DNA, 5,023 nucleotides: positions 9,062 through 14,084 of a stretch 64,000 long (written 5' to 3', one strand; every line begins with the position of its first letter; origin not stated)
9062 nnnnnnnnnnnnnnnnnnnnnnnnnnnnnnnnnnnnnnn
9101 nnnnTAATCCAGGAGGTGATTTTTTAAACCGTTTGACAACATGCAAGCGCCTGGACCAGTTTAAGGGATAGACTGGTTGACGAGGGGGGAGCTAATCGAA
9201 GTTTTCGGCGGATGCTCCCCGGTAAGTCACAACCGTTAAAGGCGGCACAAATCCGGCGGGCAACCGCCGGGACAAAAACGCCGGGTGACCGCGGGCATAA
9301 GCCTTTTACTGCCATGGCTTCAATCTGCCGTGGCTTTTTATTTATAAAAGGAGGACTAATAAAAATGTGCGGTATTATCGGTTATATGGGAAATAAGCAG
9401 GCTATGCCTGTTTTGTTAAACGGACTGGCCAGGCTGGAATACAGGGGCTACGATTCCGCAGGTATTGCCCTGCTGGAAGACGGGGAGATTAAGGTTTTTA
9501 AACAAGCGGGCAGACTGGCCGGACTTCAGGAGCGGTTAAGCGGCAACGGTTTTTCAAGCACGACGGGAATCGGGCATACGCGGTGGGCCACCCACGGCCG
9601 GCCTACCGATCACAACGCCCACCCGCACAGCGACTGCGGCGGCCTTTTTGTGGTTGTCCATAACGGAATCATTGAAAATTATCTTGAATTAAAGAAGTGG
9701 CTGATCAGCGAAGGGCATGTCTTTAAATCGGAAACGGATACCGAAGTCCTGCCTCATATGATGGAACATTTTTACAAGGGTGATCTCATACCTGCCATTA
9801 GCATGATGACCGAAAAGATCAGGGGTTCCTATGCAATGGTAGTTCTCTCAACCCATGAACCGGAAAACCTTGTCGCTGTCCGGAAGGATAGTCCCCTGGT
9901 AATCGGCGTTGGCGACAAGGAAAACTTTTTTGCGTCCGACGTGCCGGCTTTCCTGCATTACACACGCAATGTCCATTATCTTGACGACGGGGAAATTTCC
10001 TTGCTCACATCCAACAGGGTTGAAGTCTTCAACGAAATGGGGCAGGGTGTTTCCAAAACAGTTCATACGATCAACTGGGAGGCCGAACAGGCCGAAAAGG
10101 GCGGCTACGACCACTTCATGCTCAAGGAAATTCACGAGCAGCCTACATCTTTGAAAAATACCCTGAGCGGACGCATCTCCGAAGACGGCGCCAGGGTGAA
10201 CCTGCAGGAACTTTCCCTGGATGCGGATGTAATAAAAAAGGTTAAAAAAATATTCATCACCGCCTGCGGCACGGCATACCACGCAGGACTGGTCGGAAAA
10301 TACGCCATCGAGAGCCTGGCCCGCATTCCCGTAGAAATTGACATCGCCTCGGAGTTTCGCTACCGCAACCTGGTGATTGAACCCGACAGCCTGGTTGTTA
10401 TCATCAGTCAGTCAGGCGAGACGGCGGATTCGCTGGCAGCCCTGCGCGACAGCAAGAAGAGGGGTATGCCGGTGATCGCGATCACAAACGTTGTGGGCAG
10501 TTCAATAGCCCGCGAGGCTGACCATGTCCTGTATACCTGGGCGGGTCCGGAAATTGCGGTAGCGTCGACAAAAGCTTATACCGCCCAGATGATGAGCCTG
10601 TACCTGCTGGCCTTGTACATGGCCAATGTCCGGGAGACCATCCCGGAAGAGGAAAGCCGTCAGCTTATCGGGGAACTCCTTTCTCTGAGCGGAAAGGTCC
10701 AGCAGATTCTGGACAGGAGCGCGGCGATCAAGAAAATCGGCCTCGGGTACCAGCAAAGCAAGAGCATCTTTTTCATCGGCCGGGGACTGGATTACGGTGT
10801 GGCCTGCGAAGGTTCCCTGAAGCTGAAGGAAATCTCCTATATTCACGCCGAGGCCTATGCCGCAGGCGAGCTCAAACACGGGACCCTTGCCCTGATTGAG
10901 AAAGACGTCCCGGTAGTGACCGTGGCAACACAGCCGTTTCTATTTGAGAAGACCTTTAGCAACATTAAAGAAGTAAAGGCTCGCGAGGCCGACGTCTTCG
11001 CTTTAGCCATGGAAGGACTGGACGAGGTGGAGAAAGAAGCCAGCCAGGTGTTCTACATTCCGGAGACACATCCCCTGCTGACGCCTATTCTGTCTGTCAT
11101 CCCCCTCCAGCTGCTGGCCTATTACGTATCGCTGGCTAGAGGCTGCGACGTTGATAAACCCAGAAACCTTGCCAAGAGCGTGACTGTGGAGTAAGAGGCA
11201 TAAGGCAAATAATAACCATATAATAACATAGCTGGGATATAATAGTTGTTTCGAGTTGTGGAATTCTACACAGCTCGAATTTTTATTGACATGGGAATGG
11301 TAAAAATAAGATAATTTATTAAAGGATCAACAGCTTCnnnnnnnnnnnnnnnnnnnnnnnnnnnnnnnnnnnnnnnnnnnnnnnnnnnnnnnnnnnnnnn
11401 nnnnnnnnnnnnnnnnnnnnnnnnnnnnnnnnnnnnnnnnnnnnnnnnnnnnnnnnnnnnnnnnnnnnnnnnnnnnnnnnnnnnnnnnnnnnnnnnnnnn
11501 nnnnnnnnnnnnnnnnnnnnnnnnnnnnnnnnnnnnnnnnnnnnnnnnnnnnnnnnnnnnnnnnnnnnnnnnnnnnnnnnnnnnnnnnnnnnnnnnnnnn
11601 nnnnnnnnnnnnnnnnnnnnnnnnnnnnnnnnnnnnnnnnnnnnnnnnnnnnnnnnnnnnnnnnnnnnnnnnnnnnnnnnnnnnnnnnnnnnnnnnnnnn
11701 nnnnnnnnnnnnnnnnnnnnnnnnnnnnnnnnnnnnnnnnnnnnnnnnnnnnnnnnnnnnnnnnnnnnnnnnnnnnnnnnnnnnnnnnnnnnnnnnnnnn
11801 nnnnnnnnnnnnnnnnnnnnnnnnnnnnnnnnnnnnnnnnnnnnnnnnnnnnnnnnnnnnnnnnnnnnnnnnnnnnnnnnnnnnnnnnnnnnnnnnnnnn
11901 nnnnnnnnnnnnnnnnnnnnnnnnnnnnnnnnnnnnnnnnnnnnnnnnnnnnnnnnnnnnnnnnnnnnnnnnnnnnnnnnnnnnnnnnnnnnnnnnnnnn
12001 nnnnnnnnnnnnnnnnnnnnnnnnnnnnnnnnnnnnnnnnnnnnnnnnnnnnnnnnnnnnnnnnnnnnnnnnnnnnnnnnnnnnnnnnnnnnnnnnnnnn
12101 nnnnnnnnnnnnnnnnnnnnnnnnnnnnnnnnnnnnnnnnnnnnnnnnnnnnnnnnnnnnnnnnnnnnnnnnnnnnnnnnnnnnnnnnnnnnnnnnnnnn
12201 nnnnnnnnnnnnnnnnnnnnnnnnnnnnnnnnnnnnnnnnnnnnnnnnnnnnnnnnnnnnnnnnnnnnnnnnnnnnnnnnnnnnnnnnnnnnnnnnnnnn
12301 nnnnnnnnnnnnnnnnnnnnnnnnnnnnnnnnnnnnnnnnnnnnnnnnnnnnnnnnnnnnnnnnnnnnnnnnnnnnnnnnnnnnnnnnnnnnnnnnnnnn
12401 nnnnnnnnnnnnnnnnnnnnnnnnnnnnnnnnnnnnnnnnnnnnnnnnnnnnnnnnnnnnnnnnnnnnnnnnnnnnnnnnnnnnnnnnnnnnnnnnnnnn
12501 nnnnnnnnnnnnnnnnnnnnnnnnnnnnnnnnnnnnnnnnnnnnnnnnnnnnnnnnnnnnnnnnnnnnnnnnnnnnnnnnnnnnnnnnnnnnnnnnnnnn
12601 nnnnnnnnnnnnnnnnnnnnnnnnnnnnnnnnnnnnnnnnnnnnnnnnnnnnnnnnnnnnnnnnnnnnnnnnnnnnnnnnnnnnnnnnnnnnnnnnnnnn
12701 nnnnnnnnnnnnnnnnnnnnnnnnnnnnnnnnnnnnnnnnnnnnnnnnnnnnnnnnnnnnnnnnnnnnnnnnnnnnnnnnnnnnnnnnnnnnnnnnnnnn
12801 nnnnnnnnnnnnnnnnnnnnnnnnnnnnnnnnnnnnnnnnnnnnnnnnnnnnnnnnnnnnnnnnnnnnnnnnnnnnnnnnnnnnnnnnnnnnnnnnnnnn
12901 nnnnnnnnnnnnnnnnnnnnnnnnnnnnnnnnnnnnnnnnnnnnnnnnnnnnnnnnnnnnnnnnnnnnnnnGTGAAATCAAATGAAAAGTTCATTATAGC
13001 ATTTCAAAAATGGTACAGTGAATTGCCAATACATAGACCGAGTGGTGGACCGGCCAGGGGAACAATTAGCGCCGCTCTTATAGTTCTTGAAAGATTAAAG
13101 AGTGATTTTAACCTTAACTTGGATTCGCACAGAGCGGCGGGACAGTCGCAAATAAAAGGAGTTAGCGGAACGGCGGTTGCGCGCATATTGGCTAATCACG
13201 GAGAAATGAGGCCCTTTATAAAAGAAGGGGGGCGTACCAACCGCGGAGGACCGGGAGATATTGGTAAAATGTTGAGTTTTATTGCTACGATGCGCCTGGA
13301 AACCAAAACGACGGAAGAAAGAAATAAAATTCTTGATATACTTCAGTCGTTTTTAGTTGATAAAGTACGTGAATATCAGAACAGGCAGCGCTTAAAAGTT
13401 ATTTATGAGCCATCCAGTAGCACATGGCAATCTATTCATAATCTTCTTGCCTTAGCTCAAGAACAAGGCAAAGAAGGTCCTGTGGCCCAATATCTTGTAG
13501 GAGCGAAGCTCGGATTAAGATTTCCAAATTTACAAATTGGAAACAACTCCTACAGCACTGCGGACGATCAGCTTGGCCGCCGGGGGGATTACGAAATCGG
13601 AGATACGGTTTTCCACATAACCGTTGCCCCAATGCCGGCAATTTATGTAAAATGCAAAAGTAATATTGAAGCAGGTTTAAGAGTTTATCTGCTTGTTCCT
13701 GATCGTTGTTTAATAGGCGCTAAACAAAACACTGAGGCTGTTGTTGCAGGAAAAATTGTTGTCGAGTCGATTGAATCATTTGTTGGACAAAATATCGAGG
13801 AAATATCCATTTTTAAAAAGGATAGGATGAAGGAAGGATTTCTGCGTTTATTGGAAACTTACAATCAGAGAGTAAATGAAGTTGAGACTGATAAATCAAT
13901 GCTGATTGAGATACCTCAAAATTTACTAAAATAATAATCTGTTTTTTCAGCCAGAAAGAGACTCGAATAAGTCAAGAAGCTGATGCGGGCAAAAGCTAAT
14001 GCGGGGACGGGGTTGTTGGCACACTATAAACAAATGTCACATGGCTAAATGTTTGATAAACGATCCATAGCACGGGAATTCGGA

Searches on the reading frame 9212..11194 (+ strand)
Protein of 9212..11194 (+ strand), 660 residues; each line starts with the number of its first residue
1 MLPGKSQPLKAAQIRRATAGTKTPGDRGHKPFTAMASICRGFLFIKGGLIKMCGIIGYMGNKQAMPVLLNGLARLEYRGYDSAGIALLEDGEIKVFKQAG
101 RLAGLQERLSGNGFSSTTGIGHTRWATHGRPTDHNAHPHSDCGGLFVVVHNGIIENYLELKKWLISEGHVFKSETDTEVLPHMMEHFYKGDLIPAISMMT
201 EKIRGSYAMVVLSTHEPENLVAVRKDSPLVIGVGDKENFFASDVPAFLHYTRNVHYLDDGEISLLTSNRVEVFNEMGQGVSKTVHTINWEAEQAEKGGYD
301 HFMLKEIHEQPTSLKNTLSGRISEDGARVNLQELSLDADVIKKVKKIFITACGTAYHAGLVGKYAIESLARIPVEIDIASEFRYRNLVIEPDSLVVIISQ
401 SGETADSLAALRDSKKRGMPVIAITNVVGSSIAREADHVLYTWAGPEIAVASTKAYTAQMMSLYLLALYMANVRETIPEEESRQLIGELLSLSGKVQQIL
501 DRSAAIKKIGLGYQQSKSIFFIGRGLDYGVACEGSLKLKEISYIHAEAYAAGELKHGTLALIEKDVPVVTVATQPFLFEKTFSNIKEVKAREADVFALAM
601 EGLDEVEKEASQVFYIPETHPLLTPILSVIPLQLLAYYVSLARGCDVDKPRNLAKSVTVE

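Call 80: search_protein_families(library=pfam, proteins=[window:9212-11194:+], max_evalue=0.00001)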
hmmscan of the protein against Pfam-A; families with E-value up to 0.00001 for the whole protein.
window:9212-11194:+ (660 aa): 4 families
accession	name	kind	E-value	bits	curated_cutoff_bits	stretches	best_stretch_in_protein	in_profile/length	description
PF01380.27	SIS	-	2.8e-64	215.3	25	2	341-468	2-130/131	SIS domain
PF13522.11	GATase_6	-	2.6e-18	66.7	27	1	115-243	9-130/130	Glutamine amidotransferase domain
PF13537.11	GATase_7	-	7.2e-16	58.8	25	1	133-248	10-122/123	Glutamine amidotransferase domain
PF13580.11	SIS_2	-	6.1e-06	26.7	27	0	386-425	98-137/138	SIS domain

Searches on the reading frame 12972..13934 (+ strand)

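Call 80: search_protein_families(library=pfam, proteins=[window:12972-13934:+], max_evalue=0.00001)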
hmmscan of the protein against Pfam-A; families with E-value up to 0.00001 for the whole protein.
window:12972-13934:+ (320 aa): 1 family
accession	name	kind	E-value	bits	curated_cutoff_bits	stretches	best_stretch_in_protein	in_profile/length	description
PF16280.10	DUF4928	-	1e-98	330.8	25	1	27-313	7-306/306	Domain of unknown function (DUF4928)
